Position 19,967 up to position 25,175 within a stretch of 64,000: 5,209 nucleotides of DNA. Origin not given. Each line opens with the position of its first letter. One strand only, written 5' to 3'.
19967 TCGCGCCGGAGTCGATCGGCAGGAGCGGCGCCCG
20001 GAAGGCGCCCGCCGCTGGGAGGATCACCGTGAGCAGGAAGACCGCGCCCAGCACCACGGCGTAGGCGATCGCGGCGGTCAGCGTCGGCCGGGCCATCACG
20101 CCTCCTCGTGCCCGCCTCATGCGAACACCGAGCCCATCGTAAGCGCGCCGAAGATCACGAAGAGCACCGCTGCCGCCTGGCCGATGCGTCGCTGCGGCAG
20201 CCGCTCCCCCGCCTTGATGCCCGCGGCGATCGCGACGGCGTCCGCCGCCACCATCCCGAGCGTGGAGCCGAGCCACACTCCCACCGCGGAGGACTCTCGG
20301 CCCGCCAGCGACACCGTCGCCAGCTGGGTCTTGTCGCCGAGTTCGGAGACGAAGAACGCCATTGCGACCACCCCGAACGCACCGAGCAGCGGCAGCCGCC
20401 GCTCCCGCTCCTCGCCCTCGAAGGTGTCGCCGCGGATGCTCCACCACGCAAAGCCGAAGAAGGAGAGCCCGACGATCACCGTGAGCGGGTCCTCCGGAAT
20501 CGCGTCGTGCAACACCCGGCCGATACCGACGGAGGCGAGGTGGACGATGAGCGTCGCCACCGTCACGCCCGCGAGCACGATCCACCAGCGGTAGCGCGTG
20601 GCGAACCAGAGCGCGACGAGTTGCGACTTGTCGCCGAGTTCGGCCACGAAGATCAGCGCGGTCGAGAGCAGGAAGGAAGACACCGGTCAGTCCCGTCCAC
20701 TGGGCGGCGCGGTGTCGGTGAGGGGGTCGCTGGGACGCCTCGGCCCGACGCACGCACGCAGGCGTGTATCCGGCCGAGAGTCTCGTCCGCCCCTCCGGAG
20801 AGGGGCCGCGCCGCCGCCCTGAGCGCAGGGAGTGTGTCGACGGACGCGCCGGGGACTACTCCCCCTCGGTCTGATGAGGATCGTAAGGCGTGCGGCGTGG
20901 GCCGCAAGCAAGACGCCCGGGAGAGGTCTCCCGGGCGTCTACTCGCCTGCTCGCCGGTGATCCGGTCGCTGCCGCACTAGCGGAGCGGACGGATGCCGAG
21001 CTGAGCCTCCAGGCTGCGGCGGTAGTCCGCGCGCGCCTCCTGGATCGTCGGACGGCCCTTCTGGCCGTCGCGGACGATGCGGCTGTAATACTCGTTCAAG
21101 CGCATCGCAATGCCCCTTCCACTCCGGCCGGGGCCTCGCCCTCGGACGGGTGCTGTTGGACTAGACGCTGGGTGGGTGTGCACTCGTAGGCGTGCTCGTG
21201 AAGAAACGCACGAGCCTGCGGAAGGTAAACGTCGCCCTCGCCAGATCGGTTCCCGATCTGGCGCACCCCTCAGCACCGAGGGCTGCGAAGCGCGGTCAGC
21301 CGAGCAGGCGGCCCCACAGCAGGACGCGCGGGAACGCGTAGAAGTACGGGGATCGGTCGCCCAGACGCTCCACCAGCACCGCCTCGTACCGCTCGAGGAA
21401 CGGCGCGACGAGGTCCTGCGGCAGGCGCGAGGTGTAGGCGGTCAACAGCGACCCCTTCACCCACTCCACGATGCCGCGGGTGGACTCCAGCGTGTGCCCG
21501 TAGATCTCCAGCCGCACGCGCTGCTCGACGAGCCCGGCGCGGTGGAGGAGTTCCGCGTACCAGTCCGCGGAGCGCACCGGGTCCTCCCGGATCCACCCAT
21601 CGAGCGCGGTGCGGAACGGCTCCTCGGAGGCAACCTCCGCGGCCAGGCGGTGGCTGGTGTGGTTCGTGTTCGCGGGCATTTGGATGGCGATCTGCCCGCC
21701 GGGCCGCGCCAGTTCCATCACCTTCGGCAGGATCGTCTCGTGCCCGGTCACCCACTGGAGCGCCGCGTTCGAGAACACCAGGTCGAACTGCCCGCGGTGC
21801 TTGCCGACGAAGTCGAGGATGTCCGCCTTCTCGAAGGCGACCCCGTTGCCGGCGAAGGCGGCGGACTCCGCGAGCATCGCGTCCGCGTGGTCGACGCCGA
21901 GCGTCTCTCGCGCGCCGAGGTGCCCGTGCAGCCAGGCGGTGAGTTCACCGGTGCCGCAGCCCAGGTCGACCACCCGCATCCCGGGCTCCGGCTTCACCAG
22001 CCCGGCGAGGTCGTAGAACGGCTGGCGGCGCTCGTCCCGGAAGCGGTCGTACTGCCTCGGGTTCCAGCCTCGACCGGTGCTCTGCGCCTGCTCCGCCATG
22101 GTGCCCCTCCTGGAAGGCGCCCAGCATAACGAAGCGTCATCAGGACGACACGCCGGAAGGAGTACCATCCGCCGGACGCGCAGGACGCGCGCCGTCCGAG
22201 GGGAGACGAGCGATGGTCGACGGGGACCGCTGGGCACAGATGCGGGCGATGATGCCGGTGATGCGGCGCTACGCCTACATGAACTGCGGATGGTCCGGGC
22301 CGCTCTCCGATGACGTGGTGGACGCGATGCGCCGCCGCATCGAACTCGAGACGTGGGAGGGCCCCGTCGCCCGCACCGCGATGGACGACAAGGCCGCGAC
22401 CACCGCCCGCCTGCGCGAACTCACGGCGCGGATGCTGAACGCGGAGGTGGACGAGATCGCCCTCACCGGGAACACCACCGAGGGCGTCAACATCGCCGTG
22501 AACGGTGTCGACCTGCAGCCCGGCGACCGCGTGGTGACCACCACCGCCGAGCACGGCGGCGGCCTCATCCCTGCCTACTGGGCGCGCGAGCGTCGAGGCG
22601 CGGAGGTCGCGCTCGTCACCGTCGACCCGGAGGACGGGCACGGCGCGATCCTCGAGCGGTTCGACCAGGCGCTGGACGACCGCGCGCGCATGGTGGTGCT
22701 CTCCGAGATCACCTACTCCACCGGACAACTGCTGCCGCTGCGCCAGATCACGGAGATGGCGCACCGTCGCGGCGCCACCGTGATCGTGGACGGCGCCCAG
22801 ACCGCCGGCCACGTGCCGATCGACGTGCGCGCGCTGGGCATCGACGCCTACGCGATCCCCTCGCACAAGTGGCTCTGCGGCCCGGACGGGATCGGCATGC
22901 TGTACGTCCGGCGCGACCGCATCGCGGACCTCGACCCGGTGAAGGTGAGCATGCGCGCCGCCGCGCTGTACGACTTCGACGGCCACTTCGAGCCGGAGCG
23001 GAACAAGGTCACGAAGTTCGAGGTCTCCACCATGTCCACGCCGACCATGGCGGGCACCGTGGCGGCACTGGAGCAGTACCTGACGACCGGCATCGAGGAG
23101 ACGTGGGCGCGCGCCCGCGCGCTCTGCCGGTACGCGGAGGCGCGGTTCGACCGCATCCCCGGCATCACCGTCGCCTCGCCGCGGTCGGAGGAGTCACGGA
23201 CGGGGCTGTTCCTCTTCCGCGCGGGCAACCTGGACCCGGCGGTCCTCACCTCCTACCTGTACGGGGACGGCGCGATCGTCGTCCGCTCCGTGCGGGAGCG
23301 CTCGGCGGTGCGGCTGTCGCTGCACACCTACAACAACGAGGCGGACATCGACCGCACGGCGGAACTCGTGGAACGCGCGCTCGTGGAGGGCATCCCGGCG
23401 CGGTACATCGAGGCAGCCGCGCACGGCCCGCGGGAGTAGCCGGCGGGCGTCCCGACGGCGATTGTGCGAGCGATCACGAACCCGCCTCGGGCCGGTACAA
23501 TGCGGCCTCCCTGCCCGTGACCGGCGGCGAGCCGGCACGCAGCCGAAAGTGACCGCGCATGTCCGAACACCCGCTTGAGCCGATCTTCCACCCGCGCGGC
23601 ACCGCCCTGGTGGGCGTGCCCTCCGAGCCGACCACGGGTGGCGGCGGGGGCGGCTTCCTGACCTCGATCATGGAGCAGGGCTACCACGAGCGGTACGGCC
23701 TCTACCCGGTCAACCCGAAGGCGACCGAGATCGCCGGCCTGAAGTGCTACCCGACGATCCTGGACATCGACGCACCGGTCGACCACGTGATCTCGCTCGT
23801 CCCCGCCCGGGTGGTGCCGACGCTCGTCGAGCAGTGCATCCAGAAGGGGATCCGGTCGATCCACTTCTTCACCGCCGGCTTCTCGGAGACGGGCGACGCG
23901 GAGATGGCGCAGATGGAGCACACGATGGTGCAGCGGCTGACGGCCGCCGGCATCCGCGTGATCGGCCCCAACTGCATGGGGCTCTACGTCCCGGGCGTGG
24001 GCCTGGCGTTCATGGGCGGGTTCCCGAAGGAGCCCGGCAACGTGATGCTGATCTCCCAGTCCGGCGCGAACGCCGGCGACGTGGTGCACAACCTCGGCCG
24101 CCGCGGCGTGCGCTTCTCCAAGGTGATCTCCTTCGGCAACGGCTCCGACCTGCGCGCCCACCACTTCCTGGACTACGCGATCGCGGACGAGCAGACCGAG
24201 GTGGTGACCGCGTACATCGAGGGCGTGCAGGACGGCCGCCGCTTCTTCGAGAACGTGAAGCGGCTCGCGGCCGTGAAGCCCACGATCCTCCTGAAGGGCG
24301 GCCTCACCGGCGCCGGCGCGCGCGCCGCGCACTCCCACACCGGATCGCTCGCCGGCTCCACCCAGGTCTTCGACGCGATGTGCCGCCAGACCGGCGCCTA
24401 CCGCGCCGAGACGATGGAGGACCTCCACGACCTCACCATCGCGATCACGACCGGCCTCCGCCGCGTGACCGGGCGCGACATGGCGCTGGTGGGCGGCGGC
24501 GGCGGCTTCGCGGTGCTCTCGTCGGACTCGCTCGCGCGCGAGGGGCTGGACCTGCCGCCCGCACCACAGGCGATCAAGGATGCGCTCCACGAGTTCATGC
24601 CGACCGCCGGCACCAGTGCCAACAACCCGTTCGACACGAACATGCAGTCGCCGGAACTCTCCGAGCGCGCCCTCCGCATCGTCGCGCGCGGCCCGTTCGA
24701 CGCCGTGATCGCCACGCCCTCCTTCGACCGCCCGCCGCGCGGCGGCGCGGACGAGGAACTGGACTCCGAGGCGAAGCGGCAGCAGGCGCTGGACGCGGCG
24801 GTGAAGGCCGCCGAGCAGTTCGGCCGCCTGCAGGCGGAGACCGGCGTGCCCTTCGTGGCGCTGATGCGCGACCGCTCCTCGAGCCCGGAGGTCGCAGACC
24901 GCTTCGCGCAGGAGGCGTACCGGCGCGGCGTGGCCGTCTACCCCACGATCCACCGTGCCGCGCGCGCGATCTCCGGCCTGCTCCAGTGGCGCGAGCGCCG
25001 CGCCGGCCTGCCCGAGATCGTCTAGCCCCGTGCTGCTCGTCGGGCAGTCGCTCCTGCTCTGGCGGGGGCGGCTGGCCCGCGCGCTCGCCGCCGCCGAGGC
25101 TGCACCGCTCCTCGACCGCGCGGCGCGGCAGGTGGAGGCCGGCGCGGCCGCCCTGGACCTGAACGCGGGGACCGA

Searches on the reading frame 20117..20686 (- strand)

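Call 54: search_protein_families(library=pfam, proteins=[window:20117-20686:-], max_evalue=0.001)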
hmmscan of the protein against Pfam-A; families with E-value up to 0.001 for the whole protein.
window:20117-20686:- (189 aa): 1 family
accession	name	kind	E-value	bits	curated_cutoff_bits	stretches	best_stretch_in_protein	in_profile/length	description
PF01169.24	GDT1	-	1.7e-42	144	27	2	8-80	3-75/75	Divalent cation/proton antiporter GDT1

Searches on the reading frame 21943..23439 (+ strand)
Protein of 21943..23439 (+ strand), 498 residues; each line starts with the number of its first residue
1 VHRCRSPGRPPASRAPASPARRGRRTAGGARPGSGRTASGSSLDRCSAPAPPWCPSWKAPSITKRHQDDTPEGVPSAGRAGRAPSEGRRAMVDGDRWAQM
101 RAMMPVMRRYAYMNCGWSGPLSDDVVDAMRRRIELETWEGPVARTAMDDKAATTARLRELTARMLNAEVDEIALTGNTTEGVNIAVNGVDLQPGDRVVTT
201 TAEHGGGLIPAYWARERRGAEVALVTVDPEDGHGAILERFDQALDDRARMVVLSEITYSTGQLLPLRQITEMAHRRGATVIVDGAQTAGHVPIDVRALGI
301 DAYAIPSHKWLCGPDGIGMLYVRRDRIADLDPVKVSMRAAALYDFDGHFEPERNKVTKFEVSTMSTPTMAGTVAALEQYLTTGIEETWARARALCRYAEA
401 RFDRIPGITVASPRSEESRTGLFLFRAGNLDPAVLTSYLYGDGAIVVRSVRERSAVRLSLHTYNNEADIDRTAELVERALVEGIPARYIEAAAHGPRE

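Call 54: search_protein_families(library=pfam, proteins=[window:21943-23439:+], max_evalue=0.001)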
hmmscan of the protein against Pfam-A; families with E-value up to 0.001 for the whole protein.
window:21943-23439:+ (498 aa): 3 families
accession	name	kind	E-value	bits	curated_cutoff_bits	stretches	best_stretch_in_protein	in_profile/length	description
PF00266.25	Aminotran_5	-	1.3e-58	199.2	21.5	1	124-471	14-370/371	Aminotransferase class-V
PF01041.23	DegT_DnrJ_EryC1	-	1.9e-05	24.5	19.8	1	174-289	44-151/360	DegT/DnrJ/EryC1/StrS aminotransferase family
PF01053.26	Cys_Met_Meta_PP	-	0.00013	21.1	27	1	191-313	88-202/381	Cys/Met metabolism PLP-dependent enzyme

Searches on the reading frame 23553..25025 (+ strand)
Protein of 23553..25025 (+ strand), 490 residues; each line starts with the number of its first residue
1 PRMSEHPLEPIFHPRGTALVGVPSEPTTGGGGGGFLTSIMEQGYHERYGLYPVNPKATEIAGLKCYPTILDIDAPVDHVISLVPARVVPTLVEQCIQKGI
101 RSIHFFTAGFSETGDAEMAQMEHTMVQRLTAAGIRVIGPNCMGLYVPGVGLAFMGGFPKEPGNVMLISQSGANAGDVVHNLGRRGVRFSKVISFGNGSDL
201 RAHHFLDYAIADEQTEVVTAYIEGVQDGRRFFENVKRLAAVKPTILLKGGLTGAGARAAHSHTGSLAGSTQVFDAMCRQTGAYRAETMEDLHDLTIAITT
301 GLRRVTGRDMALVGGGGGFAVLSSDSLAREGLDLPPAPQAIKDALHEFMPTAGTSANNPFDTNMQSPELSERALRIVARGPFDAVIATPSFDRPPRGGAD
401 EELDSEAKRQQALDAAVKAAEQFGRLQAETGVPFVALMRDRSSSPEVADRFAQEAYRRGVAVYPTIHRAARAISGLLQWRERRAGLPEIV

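Call 54: search_protein_families(library=pfam, proteins=[window:23553-25025:+], max_evalue=0.001)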
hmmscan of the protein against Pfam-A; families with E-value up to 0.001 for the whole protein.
window:23553-25025:+ (490 aa): 3 families
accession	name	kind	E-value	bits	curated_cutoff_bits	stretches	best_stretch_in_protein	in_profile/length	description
PF13607.11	Succ_CoA_lig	-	2.9e-44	150.6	27.4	1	161-295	1-135/138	Succinyl-CoA ligase like flavodoxin domain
PF13380.12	CoA_binding_2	-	2.9e-18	66.8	22.8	1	45-145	25-114/116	CoA binding domain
PF02629.25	CoA_binding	-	4.4e-09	37.4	22.3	1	45-109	30-97/97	CoA binding domain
